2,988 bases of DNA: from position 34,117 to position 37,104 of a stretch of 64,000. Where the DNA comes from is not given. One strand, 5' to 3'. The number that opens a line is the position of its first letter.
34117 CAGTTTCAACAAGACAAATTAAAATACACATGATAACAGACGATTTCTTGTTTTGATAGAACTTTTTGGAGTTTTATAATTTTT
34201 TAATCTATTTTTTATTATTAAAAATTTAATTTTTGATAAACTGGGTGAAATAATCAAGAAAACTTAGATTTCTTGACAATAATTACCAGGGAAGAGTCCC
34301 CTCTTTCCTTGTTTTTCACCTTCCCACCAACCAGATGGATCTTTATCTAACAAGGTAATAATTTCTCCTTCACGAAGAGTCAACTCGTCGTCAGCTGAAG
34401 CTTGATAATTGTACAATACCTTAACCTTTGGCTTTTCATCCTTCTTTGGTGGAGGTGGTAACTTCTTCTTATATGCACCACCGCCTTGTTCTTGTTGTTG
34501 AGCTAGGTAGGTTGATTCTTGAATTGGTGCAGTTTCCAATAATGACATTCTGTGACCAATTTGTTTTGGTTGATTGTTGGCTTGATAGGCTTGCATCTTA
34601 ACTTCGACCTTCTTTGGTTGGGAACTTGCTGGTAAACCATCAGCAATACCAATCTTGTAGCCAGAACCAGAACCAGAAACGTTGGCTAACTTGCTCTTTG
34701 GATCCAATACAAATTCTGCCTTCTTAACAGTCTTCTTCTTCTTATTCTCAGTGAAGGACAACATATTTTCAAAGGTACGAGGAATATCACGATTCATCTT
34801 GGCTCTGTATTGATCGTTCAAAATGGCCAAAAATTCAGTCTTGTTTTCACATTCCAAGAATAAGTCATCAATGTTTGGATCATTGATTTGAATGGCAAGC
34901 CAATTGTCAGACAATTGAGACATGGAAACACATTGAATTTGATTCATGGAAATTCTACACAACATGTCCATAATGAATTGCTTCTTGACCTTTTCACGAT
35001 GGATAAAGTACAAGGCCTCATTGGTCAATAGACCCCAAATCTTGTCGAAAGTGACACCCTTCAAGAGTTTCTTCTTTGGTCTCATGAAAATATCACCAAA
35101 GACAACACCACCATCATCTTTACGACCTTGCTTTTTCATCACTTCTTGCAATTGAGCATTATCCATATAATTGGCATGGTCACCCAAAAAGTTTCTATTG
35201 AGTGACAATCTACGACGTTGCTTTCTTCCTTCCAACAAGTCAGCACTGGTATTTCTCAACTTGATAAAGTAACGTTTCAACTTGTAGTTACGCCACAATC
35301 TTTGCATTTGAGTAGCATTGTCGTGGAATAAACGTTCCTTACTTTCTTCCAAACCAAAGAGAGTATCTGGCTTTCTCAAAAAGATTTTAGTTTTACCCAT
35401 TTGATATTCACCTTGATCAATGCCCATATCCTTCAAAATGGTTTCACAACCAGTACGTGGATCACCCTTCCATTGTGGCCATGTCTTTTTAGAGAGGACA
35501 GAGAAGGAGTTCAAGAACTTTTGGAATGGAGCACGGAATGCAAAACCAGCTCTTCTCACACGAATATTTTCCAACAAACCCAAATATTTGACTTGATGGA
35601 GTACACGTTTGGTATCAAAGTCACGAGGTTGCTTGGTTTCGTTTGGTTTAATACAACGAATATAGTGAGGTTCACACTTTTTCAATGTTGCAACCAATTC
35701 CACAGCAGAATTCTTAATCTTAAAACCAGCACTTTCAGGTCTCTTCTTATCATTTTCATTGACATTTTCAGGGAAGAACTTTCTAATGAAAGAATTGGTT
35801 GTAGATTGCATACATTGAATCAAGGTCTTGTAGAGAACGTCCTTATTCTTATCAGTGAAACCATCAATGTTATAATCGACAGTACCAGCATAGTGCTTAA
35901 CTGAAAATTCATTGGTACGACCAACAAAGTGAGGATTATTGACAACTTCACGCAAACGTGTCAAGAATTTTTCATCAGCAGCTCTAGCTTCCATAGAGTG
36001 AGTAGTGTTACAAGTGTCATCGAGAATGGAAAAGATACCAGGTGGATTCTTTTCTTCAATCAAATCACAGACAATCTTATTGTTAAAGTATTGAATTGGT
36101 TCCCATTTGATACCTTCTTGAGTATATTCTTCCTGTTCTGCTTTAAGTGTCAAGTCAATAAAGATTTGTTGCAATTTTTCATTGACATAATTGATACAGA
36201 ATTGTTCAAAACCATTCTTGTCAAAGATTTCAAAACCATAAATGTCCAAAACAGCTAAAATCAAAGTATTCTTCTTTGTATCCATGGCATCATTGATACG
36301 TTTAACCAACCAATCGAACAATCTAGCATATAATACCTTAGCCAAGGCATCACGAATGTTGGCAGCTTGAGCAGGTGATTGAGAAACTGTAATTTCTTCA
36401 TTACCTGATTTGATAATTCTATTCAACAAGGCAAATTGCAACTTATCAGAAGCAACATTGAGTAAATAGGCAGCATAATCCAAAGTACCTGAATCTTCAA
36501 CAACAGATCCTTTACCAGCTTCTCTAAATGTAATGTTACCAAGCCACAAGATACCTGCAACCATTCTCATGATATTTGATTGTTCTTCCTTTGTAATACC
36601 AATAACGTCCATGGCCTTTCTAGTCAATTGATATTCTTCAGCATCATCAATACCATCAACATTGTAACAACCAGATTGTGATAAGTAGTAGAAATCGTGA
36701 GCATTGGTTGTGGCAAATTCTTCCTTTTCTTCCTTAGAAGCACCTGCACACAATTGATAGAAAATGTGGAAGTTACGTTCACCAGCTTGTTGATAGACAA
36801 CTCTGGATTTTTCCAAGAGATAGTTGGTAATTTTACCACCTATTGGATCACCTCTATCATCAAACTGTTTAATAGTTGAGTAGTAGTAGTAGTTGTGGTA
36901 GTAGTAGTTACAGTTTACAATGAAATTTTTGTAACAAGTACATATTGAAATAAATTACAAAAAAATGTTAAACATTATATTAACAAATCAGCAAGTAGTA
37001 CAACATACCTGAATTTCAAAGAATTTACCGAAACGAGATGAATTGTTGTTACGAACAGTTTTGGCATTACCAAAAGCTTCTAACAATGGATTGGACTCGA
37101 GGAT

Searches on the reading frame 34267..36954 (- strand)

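Call 88: search_protein_families(library=pfam, proteins=[window:34267-36954:-], max_evalue=0.001)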
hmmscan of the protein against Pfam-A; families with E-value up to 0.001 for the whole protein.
window:34267-36954:- (896 aa): 5 families
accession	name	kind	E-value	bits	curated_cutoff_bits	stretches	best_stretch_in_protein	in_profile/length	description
PF00063.27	Myosin_head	-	3.2e-181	604.5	33.3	1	30-527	159-679/679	Myosin head (motor domain)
PF06017.19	Myosin_TH1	-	4e-31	108.6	31.1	1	580-755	1-174/185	Unconventional myosin tail, actin- and lipid-binding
PF00018.34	SH3_1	-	8.5e-16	57.7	22.9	1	845-889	1-47/48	SH3 domain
PF14604.12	SH3_9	-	1.6e-15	57.1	30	1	846-892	1-47/49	Variant SH3 domain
PF07653.23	SH3_2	-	1.9e-13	50.3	21.8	1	844-896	2-55/55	Variant SH3 domain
